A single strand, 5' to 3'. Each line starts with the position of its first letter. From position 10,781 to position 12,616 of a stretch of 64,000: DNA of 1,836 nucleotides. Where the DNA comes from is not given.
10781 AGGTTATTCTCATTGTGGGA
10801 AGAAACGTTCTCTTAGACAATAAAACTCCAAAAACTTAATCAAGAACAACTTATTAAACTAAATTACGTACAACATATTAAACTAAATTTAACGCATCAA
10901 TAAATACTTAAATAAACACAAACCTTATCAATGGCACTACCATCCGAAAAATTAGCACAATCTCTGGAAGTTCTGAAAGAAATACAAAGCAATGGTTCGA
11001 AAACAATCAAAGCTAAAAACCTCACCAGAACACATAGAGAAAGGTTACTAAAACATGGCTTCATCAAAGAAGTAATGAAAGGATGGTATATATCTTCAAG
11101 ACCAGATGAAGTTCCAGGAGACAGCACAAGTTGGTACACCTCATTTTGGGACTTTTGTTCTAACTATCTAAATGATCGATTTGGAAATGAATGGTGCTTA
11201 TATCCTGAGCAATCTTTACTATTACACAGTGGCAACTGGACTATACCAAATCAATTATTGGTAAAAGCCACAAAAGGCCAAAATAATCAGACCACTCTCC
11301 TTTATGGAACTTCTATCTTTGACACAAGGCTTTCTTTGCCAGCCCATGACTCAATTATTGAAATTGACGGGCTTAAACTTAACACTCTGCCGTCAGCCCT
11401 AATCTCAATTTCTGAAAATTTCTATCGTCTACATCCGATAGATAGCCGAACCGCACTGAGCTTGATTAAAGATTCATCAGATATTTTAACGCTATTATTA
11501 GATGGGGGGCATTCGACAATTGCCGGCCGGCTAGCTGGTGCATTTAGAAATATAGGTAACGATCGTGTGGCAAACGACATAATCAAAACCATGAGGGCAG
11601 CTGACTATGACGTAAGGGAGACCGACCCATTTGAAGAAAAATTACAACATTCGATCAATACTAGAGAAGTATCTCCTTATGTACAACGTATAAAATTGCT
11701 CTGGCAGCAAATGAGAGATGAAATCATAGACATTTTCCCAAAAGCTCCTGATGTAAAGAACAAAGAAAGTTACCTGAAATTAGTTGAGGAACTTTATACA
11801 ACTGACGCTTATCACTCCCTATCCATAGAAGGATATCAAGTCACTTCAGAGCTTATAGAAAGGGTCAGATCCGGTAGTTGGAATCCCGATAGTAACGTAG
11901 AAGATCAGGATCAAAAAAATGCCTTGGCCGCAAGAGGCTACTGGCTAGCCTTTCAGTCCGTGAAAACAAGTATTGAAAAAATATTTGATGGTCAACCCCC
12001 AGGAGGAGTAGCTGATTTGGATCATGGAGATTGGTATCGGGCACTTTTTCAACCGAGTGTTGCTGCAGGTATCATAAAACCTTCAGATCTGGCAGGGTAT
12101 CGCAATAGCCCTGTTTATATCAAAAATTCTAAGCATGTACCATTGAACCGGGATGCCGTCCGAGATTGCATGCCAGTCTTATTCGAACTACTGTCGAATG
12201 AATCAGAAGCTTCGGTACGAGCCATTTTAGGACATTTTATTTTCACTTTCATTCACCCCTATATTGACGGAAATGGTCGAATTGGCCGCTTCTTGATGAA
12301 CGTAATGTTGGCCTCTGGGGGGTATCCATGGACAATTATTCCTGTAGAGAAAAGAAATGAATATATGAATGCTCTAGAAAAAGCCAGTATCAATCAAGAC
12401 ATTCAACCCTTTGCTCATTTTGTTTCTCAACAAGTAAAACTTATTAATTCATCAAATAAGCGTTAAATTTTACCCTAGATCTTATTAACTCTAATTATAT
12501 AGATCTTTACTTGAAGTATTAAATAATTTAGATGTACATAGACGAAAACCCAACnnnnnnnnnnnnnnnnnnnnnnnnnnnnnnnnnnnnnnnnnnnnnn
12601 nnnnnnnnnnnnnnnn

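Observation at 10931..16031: Cargo module 1: class II Fic enzyme with an unusual AbiEi-like N-terminal extension, paired with a 1158-aa membrane-anchored helical-repeat giant with no enzymatic motif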

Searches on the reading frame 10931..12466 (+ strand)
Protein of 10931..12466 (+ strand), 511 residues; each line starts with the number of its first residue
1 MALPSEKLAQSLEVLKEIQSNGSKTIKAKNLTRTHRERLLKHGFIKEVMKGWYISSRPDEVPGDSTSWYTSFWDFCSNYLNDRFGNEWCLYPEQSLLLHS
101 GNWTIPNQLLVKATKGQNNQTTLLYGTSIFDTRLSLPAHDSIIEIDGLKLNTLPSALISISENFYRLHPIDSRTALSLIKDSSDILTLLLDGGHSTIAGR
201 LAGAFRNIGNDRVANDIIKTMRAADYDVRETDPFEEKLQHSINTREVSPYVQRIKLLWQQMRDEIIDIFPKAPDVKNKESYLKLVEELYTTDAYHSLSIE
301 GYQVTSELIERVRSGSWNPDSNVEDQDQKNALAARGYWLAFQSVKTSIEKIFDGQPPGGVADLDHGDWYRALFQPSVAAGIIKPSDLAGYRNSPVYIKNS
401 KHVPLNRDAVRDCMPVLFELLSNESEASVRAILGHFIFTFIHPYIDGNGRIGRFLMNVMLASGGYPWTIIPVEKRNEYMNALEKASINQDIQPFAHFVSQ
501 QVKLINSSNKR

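Call 3: search_protein_families(library=pfam, proteins=[window:10931-12466:+], max_evalue=0.01)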
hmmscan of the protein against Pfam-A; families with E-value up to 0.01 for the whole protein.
window:10931-12466:+ (511 aa): 1 family
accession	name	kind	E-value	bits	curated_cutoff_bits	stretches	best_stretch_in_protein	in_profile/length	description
PF02661.23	Fic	-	1.4e-10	42.3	24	1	388-460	21-93/93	Fic/DOC family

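Call 4: search_protein_families(library=ncbifam, proteins=[window:10931-12466:+], max_evalue=0.1)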
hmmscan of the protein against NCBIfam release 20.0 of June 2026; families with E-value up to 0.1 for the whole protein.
window:10931-12466:+ (511 aa): 3 families
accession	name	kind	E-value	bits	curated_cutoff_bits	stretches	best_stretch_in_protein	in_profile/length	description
NF046030.1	ProtAdlyltaseSoFic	equivalog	1.9e-06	27.1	550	1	427-502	178-259/361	protein adenylyltransferase Fic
TIGR02613.1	mob_myst_B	hypoth_equivalog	6.8e-05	22.8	124.4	1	431-498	112-185/186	mobile mystery protein B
NF046029.1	ProtAdlyltaseNmFic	equivalog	0.015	15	230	1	433-489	87-144/177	protein adenylyltransferase Fic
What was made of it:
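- On SoFic defence system: The NCBIfam SoFic equivalog scores 27 bits against a cut-off of 550 (call 4).
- Closest known: Class II Fic AMPylases: human FICD/HYPE, Shewanella SoFic. Different: It scores 27 bits against the NCBIfam SoFic cut-off of 550 (call 4).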

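Call 5: search_protein_families(library=padloc, proteins=[window:10931-12466:+], max_evalue=0.1)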
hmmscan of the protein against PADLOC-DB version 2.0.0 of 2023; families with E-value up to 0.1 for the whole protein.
window:10931-12466:+ (511 aa): 9 families
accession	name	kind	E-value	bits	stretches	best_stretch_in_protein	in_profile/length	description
PDLC03963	SoFic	-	6.6e-22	76.4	1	284-503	52-261/361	-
PDLC04837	PDC-S04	-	5.5e-15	53.3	1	387-508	108-230/234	-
PDLC04966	PDC-S24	-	1.5e-14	51.7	1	388-486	253-369/497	-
PDLC04836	PDC-S04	-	3.2e-12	44.2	1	389-489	117-216/244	-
PDLC04840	PDC-S04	-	3.9e-12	44.4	1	425-500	138-210/227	-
PDLC04839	PDC-S04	-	6.4e-12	43.6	1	434-503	133-203/205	-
PDLC04838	PDC-S04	-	4.6e-06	24.6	1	439-503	141-203/209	-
PDLC04842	PDC-S04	-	0.008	13.9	1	440-489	110-159/202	-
PDLC04841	PDC-S04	-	0.012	13.3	1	426-489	193-257/292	-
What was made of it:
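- On SoFic defence system: The PADLOC SoFic model matches only profile positions 52-261 of 361 (call 5).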

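Call 8: search_solved_structures(query=window:10931-12466:+, max_evalue=0.01, show_alignments=2)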
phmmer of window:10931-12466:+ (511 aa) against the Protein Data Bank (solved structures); distinct sequences matched with E-value up to 0.01: 24.
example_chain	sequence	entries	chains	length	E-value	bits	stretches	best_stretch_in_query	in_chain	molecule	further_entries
6i7h_A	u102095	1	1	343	2.7e-19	72.4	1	232-500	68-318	Adenosine monophosphate-protein transferase FICD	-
6i7i_A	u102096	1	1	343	6.7e-19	71.1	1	232-500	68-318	Adenosine monophosphate-protein transferase FICD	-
6i7g_A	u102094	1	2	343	8.9e-19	70.7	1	232-500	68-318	Adenosine monophosphate-protein transferase FICD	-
4u04_A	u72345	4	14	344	9e-19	70.7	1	232-500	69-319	Adenosine monophosphate-protein transferase FICD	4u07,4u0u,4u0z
6i7j_A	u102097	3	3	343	1.4e-18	70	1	232-500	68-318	Adenosine monophosphate-protein transferase FICD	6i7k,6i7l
9yz5_A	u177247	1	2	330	6.9e-18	67.8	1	232-500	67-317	Protein adenylyltransferase FICD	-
4u0s_A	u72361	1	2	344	8e-18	67.6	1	232-500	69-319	Adenosine monophosphate-protein transferase FICD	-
7b7z_A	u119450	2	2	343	3.4e-17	65.5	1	232-500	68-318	Protein adenylyltransferase FICD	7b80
6zmd_B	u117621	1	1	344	1.7e-16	63.1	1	232-500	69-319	Protein adenylyltransferase FICD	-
5jj6_A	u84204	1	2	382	3.6e-15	58.8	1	380-501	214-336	Adenosine monophosphate-protein transferase FICD homolog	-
5jj7_A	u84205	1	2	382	1.5e-14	56.7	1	383-501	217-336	Adenosine monophosphate-protein transferase FICD homolog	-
4x2e_A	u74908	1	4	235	1.9e-09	39.9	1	414-498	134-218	Fic family protein putative filamentation induced by cAMP protein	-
4x2c_A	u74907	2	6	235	2.9e-09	39.3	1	413-498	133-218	Fic family protein putative filamentation induced by cAMP protein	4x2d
3cuc_A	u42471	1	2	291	7.1e-09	38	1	431-493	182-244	Protein of unknown function with a Fic domain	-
4rgl_A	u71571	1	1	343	9.4e-08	34.3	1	402-498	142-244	Filamentation induced by cAMP protein Fic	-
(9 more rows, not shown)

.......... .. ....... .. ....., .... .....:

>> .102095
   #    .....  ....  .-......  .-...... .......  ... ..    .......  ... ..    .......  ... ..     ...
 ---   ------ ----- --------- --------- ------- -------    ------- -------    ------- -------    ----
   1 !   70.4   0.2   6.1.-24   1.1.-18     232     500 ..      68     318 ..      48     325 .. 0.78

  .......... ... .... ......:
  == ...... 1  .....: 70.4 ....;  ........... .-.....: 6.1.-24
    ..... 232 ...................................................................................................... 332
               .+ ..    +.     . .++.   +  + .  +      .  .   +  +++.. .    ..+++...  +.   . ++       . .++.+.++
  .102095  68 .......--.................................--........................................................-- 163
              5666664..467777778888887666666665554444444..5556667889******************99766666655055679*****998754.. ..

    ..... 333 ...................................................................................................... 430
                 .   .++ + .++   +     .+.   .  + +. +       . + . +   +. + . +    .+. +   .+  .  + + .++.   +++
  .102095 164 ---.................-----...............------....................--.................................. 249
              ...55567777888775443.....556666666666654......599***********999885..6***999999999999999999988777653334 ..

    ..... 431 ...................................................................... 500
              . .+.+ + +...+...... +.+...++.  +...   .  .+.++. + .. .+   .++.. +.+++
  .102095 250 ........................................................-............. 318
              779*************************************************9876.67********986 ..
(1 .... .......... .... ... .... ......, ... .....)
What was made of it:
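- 11816..11833 (+): Inhibitory-helix motif SLSIEG (aa 296-301). Aligns with FICD TVAIEG (call 8).
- Checked: SLSIEG aligns with the inhibitory TVAIEG of human FICD (call 8).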

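Call 11: find_homologous_proteins(query=window:10931-12466:+)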
Query window:10931-12466:+ (511 aa): 8000 proteins with E <= 0.001 among 8000 candidates; the best 120 are listed.
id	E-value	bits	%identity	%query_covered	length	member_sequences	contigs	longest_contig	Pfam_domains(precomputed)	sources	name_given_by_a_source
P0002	0.0e+0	1114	94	100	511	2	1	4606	PF02661.24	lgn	-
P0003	7.1e-278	940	80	98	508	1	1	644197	PF02661.24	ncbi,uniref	ncbi:MAG: Fic family protein [Reichenbachiella sp.]|uniref:Fic family protein n=1 Tax=Reichenbachiel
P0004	1.6e-230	784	66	98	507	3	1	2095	PF02661.24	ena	-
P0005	3.1e-223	760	64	98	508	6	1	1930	PF02661.24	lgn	-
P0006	1.2e-222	758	64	98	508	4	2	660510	PF02661.24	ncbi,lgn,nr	ncbi:MAG: hypothetical protein DAHOPDDO_00773 [Ignavibacteriaceae bacterium]|nr:hypothetical protein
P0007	1.2e-222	758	63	98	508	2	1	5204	PF02661.24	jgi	-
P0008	4.9e-222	756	64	98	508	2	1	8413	PF02661.24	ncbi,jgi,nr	ncbi:MAG: Fic family protein [Ignavibacteriaceae bacterium]|jgi:hypothetical protein|nr:Fic family p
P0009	2.0e-221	754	65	98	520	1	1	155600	PF02661.24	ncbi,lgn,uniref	ncbi:MAG: Fic family protein [Dyadobacter sp.]|uniref:Fic family protein n=1 Tax=Dyadobacter sp. Tax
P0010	2.9e-221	754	63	98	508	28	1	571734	PF02661.24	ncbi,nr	ncbi:MAG: Fic family protein [bacterium]|nr:Fic family protein [bacterium]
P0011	7.8e-221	752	65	98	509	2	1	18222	PF02661.24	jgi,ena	-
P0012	2.0e-220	751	64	98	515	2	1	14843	PF02661.24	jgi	jgi:hypothetical protein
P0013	2.3e-220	751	64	98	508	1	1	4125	PF02661.24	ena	-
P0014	2.9e-220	750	63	98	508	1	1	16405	PF02661.24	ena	-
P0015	3.6e-220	750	64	98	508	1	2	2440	PF02661.24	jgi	-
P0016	4.5e-220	750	63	98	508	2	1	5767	PF02661.24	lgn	-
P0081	2.3e-214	731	62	98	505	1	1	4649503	PF02661.24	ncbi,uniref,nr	ncbi:Fic family protein [Kineobactrum salinum]|uniref:Cell filamentation protein Fic n=1 Tax=Kineoba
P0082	2.6e-214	731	62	98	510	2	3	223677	PF02661.24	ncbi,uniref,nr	ncbi:cell filamentation protein Fic [Fulvivirga sp. M361]|uniref:Fic family protein n=1 Tax=Fulvivir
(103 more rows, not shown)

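Call 13: find_encoding_contigs(protein=P0002, flank=10000, max_places=3)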
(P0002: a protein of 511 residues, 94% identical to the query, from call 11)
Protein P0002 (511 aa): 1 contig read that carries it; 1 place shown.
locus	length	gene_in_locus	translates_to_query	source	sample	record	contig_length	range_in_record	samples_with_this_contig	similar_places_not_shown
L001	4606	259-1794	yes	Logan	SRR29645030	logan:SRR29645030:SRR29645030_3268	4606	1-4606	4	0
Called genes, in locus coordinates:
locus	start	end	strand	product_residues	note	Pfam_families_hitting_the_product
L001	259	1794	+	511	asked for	PF02661:Fic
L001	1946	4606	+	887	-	?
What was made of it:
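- The arrangement is kept in L001 (call 13), so co-expression and a lineage-specific functional link are not excluded.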

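Call 14: find_encoding_contigs(protein=P0003, flank=10000, max_places=3)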
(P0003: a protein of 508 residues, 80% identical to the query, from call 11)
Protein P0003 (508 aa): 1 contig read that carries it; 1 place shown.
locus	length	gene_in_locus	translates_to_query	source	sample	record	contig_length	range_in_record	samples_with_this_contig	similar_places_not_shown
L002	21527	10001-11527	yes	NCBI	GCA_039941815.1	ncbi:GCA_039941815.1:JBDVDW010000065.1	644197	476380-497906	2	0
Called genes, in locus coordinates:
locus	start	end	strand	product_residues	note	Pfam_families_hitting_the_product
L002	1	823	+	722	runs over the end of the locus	PF00912:Transgly, PF00905:Transpeptidase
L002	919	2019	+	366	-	PF12833:HTH_18, PF00165:HTH_AraC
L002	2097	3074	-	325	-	PF01436:NHL (faint), PF08450:SGL (faint), PF21959:DUF6923 (faint), PF25021:TEN_NHL (faint), PF06739:SBBP (faint), PF24684:Vgb_lyase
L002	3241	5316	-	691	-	PF07719:TPR_2 (faint), PF00515:TPR_1 (faint), PF13374:TPR_10 (faint), PF13424:TPR_12, PF13181:TPR_8 (faint), PF13176:TPR_7 (faint), PF13424:TPR_12, PF02518:HATPase_c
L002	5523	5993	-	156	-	PF08327:AHSA1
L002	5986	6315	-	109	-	PF00392:GntR (faint), PF01022:HTH_5, PF12840:HTH_20, PF13412:HTH_24 (weak), PF08279:HTH_11 (weak)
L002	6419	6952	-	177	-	PF03703:bPH_2, PF24649:DUF7642 (weak)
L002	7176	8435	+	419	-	PF00999:Na_H_Exchanger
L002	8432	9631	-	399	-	PF20511:PMI_typeI_cat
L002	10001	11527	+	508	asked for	PF02661:Fic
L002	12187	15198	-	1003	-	PF15902:Sortilin-Vps10 (faint)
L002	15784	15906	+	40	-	-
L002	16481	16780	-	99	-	-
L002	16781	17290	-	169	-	PF00581:Rhodanese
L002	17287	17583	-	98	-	PF00085:Thioredoxin, PF00578:AhpC-TSA (weak), PF13098:Thioredoxin_2, PF13728:TraF (weak), PF13899:Thioredoxin_7 (faint), PF13905:Thioredoxin_8 (weak)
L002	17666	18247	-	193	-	PF04011:LemA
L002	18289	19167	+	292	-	PF04536:TPM_phosphatase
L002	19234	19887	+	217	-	PF04536:TPM_phosphatase (faint)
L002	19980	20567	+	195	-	-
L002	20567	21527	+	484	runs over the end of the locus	PF01145:Band_7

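Call 28: find_encoding_contigs(protein=P0009, flank=8000, max_places=2)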
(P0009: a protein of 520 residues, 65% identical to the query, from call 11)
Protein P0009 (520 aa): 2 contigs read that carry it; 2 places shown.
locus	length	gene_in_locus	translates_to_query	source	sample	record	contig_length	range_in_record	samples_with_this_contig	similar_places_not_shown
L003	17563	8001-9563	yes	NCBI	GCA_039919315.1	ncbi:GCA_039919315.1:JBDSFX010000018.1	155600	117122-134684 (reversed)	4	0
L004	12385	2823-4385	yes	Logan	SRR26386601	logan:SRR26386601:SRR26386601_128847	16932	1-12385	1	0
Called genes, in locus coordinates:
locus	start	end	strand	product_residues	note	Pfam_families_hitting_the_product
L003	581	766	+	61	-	-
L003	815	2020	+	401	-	PF07995:GSDH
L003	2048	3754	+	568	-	PF07719:TPR_2 (faint)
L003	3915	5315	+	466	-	PF22148:Fervidolysin_NPro-like, PF00082:Peptidase_S8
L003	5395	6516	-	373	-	PF13784:Fic_N, PF02661:Fic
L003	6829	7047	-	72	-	PF13560:HTH_31, PF12844:HTH_19, PF01381:HTH_3, PF13443:HTH_26 (weak)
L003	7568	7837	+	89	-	-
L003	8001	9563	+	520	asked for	PF02661:Fic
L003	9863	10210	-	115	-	-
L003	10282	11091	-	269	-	-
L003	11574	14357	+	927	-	PF00515:TPR_1 (faint), PF13424:TPR_12 (weak), PF00512:HisKA, PF02518:HATPase_c, PF00072:Response_reg, PF12833:HTH_18, PF00165:HTH_AraC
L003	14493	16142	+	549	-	PF14339:DUF4394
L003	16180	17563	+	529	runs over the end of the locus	PF14339:DUF4394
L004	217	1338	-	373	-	PF13784:Fic_N, PF02661:Fic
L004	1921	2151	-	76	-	PF13443:HTH_26, PF01381:HTH_3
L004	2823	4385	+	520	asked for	PF02661:Fic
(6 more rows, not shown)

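Call 29: find_encoding_contigs(protein=P0006, flank=8000, max_places=2)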
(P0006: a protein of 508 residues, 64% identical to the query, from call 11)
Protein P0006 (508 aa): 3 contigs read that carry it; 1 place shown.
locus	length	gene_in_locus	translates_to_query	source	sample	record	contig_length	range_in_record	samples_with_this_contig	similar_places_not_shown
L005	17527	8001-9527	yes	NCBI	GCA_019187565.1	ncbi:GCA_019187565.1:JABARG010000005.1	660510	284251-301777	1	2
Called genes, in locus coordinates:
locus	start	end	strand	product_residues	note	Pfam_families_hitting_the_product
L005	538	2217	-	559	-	PF14052:Caps_assemb_Wzi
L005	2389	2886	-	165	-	PF18143:HAD_SAK_2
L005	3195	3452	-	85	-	PF01541:GIY-YIG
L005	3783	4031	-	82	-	PF09954:DUF2188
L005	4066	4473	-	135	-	PF04307:YdjM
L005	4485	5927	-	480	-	PF00899:ThiF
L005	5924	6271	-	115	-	-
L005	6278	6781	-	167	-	PF14452:Multi_ubiq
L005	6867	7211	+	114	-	PF13560:HTH_31 (weak), PF01381:HTH_3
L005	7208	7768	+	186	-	PF06114:Peptidase_M78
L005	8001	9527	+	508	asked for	PF02661:Fic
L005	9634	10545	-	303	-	-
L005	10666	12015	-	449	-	-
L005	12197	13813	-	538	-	-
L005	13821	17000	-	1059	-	PF02384:N6_Mtase, PF20473:MmeI_Mtase (weak), PF07669:Eco57I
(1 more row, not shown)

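Call 30: find_encoding_contigs(protein=P0081, flank=8000, max_places=2)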
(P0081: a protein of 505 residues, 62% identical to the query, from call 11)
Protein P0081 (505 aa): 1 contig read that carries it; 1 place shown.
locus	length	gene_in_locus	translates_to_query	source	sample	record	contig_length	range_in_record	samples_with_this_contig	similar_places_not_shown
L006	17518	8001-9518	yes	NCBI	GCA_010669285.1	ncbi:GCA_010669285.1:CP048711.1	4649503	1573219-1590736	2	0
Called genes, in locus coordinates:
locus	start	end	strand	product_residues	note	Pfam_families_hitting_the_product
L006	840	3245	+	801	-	PF13620:CarboxypepD_reg, PF17802:SpaA (weak)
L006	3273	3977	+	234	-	PF00072:Response_reg, PF00486:Trans_reg_C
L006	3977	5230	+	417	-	PF00512:HisKA, PF02518:HATPase_c (weak)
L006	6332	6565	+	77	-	-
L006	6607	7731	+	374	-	-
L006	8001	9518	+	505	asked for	PF02661:Fic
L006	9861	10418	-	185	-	PF10670:DUF4198 (faint), PF13620:CarboxypepD_reg (faint)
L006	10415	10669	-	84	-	-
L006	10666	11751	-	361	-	PF00092:VWA, PF13519:VWA_2, PF13768:VWA_3 (faint)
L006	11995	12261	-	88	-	PF03544:TonB_C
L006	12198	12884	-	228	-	PF08238:Sel1 (weak)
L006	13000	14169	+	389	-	PF14294:DUF4372, PF01609:DDE_Tnp_1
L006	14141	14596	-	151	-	PF09832:DUF2059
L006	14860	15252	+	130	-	PF00903:Glyoxalase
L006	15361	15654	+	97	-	PF21716:dnstrm_HI1420, PF13443:HTH_26 (weak), PF01381:HTH_3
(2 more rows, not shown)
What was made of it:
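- Some Fic loci lie in ordinary chromosomal contexts (calls 28, 30).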

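Call 31: find_encoding_contigs(protein=P0082, flank=8000, max_places=2)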
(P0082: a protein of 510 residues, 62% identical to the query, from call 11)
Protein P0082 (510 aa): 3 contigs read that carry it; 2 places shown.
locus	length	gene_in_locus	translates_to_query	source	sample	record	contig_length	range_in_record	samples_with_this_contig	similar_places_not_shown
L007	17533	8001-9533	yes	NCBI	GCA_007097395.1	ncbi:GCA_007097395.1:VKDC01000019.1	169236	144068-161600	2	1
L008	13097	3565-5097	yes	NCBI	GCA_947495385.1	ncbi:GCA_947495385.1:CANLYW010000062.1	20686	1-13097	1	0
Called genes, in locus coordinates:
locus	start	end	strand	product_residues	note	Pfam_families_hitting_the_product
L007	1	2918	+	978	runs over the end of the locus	PF07494:Reg_prop (faint), PF07495:Y_Y_Y, PF00196:GerE (weak)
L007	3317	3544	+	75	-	-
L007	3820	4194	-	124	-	-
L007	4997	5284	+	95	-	PF12728:HTH_17 (weak)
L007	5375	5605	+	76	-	-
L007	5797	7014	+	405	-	-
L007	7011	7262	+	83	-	-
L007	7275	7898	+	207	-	PF13912:zf-C2H2_6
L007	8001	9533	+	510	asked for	PF02661:Fic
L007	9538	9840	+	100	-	PF12728:HTH_17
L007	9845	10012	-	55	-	-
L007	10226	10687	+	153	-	-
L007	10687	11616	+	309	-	-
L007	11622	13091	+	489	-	-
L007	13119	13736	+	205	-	-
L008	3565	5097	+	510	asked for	PF02661:Fic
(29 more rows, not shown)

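Call 53: predict_structure(alignment_id=A2)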
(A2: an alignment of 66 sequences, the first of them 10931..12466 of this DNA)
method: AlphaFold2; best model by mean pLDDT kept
length: 511 residues; sequences in the alignment: 66
mean_pLDDT: 91.9   pTM: 0.87
mean pLDDT of the five models: 91.9, 90.1, 88.4, 88.1, 86.9
residues with pLDDT >= 90: 407; 70-90: 89; 50-70: 12; < 50: 3
segments of 3 or more residues with pLDDT < 50: 509-511
pLDDT, mean of each block of 10 residues (from residue 1): 88 91 85 95 94 92 90 96 96 97 96 96 97 94 95 96 95 93 92 95 95 94 95 87 69 94 96 85 94 95 93 87 78 95 97 95 95 91 87 82 89 93 96 97 90 97 94 95 95 97 71 34
secondary structure, 60 per line:
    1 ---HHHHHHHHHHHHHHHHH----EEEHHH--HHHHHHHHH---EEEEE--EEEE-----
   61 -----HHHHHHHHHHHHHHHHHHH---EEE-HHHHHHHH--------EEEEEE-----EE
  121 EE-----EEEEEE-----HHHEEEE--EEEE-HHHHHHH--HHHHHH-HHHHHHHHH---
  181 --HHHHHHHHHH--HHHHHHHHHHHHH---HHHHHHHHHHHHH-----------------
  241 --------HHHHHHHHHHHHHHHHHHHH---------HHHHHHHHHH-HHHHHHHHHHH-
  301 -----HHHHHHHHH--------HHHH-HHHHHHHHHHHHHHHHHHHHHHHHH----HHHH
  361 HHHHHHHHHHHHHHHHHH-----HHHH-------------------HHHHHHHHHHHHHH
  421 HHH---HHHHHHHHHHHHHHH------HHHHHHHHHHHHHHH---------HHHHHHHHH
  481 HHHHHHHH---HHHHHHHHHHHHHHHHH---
elements in order: H4-20 E25-27 H33-41 E45-49 E52-55 H66-84 E88-90 H92-99 E108-113 E119-122 E128-133 E142-145 E148-151 H153-159 H162-167 H169-177 H183-192 H195-207 H211-223 H249-268 H278-287 H289-299 H306-314 H323-326 H328-352 H357-378 H384-387 H407-423 H427-441 H448-462 H472-488 H492-508
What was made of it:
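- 10931..11110 (+): Winged helix-turn-helix (aa 1-60; includes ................). Model pLDDT 85-95: H4-20, H33-41, hairpin E45-49/E52-55 (call 53).
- On Class II Fic proteins: Model pLDDT 91.9 (call 53).
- On SoFic defence system: The protein ends after the Fic core (call 53).
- Checked: The Fic protein ends right after the Fic core, so there is no C-terminal wHTH (call 53).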
